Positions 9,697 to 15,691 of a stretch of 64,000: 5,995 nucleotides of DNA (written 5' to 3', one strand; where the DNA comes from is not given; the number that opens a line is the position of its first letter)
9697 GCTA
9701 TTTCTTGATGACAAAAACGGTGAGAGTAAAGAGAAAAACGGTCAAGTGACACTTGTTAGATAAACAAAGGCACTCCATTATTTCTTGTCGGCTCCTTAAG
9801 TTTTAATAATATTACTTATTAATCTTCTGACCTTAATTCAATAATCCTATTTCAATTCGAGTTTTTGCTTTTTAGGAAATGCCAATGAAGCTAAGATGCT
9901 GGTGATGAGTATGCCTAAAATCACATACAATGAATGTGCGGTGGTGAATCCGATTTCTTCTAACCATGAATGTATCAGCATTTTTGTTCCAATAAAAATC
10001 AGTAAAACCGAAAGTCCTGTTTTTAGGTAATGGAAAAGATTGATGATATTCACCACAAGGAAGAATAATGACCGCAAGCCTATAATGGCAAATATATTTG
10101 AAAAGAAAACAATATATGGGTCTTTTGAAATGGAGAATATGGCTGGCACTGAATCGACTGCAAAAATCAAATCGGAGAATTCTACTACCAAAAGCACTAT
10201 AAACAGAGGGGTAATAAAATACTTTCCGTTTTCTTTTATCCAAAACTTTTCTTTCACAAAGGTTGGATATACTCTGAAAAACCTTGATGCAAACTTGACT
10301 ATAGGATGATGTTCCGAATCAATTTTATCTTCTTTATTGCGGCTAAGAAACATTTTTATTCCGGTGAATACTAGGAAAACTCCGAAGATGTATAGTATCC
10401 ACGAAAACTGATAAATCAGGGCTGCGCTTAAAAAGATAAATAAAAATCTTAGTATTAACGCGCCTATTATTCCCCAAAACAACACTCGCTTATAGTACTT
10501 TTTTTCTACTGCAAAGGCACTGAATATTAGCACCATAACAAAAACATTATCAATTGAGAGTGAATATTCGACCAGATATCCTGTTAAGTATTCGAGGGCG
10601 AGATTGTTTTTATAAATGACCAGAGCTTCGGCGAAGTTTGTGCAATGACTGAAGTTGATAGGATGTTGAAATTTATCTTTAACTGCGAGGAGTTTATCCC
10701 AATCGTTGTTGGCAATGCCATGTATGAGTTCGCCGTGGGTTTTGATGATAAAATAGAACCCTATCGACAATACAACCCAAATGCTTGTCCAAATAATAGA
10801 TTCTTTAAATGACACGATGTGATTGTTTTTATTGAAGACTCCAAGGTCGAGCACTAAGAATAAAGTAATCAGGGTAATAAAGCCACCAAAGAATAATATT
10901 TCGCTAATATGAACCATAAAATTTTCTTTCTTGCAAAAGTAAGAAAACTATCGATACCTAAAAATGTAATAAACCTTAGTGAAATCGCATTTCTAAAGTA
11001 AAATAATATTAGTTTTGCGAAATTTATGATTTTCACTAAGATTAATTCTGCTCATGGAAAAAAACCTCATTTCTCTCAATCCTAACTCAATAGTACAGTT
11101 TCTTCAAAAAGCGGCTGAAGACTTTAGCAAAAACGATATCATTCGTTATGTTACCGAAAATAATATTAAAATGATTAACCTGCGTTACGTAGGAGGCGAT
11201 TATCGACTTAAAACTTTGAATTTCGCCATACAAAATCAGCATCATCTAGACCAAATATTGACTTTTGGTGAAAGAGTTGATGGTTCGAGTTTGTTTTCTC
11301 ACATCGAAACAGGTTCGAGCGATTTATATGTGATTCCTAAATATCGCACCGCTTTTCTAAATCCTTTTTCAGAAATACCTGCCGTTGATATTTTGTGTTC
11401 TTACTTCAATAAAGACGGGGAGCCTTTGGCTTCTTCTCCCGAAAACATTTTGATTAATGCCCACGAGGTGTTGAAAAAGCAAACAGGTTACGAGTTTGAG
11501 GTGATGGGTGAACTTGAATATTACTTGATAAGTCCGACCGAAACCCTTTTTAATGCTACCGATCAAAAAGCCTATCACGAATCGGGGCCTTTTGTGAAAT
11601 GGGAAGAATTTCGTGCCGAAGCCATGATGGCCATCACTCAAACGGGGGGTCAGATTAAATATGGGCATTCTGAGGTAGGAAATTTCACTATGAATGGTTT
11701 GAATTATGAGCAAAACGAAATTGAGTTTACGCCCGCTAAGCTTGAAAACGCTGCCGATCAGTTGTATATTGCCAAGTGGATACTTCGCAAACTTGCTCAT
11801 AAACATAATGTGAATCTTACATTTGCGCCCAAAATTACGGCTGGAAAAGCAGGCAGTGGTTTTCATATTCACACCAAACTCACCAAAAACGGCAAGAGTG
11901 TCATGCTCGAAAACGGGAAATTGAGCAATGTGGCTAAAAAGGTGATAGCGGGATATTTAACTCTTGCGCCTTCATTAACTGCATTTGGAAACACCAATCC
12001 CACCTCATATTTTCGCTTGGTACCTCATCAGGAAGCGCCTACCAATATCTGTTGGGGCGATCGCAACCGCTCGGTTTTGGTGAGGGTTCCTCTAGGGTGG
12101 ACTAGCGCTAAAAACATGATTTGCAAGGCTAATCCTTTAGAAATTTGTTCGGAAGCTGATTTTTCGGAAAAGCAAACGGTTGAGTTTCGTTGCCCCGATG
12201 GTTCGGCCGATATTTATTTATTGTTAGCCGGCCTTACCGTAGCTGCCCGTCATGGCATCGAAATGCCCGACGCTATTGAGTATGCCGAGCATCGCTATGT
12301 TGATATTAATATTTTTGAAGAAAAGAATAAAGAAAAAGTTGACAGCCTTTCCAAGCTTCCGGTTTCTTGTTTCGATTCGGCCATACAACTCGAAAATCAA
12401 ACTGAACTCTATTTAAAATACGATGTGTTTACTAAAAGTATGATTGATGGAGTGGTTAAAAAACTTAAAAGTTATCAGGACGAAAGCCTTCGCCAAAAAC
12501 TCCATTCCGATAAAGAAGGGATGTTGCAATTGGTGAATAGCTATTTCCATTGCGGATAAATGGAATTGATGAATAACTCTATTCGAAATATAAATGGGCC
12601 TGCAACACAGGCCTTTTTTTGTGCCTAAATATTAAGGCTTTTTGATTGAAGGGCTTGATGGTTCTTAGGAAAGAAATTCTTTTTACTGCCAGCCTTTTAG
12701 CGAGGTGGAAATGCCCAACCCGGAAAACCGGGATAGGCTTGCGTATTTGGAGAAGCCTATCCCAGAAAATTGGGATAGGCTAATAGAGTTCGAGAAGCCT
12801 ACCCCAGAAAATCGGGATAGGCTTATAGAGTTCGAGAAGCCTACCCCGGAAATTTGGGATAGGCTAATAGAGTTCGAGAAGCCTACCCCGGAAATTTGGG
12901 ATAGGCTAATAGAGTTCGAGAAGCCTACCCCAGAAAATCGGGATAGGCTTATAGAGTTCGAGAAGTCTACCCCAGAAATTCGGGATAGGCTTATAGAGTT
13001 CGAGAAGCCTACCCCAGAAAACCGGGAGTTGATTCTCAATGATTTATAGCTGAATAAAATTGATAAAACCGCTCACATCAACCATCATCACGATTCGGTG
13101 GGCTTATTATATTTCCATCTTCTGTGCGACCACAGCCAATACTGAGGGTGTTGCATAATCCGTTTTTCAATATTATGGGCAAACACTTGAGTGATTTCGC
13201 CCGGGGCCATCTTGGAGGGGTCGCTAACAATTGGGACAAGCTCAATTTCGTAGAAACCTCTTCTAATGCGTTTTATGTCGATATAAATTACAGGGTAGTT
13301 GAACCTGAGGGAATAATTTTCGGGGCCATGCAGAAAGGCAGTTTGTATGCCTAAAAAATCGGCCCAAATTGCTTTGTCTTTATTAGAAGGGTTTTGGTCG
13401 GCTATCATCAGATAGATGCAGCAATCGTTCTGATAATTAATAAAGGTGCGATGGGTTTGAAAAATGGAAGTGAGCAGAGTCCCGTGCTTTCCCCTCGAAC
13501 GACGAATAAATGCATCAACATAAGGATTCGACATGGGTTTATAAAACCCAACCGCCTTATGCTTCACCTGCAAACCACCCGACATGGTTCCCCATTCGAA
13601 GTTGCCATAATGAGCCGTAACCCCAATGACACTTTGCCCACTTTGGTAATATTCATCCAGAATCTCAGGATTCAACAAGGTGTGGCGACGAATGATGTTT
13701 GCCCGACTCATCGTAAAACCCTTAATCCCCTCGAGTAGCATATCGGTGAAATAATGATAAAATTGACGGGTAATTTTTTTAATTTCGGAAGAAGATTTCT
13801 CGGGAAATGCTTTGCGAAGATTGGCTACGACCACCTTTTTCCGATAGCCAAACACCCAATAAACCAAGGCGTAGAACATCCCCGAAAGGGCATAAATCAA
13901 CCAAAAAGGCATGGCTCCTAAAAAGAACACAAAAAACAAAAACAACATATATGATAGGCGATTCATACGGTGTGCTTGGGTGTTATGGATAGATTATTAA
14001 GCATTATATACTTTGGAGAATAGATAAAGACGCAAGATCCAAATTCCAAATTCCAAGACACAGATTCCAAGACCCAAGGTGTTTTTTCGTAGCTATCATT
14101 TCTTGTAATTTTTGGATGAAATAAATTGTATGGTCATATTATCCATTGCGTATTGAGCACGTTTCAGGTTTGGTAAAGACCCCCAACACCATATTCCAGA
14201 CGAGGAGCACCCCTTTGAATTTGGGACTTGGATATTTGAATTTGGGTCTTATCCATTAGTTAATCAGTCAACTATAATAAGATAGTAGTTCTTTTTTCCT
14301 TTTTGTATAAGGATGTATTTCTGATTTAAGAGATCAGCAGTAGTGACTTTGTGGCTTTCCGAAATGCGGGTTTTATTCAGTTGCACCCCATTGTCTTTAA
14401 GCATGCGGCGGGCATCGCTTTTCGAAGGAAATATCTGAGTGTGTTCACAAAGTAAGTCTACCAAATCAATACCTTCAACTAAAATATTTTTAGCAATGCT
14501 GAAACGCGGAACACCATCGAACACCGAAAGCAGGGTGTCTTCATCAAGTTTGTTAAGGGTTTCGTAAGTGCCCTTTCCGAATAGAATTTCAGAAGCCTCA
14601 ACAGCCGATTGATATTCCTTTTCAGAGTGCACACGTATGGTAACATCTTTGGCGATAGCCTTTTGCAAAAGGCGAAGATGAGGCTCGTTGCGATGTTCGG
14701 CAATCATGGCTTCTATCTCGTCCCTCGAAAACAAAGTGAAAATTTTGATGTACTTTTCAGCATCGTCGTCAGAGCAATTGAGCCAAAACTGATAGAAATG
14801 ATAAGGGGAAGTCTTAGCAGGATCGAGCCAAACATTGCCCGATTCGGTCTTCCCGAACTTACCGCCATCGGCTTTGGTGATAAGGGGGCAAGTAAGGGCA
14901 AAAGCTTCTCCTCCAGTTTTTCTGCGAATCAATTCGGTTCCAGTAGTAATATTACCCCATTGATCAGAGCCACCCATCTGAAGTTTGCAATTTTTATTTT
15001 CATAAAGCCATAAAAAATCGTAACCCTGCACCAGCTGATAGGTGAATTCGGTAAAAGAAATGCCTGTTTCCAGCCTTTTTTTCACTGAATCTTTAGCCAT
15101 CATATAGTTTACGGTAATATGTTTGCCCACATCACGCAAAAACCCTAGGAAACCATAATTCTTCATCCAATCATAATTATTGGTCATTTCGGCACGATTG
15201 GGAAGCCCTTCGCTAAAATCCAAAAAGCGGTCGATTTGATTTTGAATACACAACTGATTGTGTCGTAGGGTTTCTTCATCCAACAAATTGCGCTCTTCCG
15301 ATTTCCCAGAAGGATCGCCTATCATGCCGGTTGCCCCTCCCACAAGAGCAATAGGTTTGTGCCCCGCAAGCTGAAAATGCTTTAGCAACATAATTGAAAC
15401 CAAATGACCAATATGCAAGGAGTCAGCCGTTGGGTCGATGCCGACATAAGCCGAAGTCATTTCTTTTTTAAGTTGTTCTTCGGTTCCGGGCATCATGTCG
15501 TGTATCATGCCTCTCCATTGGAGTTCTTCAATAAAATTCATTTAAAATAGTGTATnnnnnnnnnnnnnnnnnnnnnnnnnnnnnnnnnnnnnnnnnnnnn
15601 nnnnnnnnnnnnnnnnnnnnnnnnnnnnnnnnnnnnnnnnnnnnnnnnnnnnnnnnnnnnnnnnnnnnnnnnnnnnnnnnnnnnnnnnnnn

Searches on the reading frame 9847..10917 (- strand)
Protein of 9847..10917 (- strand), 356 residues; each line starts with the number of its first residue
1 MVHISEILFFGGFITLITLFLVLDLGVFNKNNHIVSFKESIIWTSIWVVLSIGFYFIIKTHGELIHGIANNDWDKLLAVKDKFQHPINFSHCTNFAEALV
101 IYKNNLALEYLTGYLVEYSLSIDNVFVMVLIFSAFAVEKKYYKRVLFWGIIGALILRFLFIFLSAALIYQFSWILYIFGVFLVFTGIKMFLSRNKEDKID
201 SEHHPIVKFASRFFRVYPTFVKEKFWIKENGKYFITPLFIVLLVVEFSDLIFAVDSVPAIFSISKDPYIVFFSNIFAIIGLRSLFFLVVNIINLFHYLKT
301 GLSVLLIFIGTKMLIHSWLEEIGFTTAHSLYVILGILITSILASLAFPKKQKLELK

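Call 64: search_protein_families(library=pfam, proteins=[window:9847-10917:-], max_evalue=0.00001)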
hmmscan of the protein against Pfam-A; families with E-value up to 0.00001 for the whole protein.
window:9847-10917:- (356 aa): 1 family
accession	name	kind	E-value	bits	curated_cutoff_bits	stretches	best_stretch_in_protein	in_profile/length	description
PF03741.22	TerC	-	6.3e-50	169.8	27.8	1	111-316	1-177/178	Integral membrane protein TerC family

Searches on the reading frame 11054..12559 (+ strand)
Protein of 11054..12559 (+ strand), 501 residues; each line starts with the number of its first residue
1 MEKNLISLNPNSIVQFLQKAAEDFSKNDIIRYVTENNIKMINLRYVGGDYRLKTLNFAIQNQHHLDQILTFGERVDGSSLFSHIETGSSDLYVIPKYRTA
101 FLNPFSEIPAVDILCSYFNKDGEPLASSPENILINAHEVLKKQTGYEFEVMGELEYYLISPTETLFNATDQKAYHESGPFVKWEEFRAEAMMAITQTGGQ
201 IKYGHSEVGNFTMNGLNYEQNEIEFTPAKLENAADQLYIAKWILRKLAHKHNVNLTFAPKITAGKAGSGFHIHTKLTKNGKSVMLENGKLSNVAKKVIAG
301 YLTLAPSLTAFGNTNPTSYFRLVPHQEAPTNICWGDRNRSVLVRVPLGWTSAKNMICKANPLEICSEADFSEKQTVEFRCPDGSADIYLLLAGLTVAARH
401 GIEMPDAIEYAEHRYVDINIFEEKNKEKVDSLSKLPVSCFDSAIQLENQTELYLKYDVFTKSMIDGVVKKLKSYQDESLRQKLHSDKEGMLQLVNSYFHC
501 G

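Call 64: search_protein_families(library=pfam, proteins=[window:11054-12559:+], max_evalue=0.00001)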
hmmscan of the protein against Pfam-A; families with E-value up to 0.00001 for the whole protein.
window:11054-12559:+ (501 aa): 2 families
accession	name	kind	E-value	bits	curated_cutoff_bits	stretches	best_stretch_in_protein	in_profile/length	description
PF00120.29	Gln-synt_C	-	1.5e-56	192.4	24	1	128-484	3-337/344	Glutamine synthetase, catalytic domain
PF03951.24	Gln-synt_N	-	2.5e-10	40.3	33.4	1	37-119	1-81/82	Glutamine synthetase, beta-Grasp domain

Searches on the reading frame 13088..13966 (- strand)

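Call 64: search_protein_families(library=pfam, proteins=[window:13088-13966:-], max_evalue=0.00001)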
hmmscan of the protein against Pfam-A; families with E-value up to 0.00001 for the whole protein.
window:13088-13966:- (292 aa): 1 family
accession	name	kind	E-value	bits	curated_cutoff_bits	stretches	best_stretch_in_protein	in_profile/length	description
PF03279.18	Lip_A_acyltrans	-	6.7e-31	108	22.3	1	7-285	17-294/295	Bacterial lipid A biosynthesis acyltransferase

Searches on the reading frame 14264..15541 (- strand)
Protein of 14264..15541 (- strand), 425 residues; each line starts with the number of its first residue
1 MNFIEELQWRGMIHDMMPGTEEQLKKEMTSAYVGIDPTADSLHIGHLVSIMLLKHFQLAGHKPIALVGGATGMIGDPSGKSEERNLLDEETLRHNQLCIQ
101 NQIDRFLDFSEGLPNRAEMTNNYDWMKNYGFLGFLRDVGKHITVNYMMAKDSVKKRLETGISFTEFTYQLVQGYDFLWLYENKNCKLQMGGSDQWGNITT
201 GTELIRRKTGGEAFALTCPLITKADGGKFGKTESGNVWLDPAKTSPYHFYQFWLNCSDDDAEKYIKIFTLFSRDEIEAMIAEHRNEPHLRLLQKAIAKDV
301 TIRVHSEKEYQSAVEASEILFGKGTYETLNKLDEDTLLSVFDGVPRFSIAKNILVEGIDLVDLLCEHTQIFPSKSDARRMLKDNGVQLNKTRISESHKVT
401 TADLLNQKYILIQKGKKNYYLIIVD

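Call 64: search_protein_families(library=pfam, proteins=[window:14264-15541:-], max_evalue=0.00001)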
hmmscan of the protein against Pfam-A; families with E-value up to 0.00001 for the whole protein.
window:14264-15541:- (425 aa): 2 families
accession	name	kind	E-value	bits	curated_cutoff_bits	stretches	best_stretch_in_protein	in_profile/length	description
PF00579.31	tRNA-synt_1b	-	1.1e-81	274.8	21.1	1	26-321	3-291/292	tRNA synthetases class I (W and Y)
PF22421.1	SYY_C-terminal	-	3.5e-15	56.1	27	1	339-422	4-83/83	Tyrosine--tRNA ligase SYY-like C-terminal domain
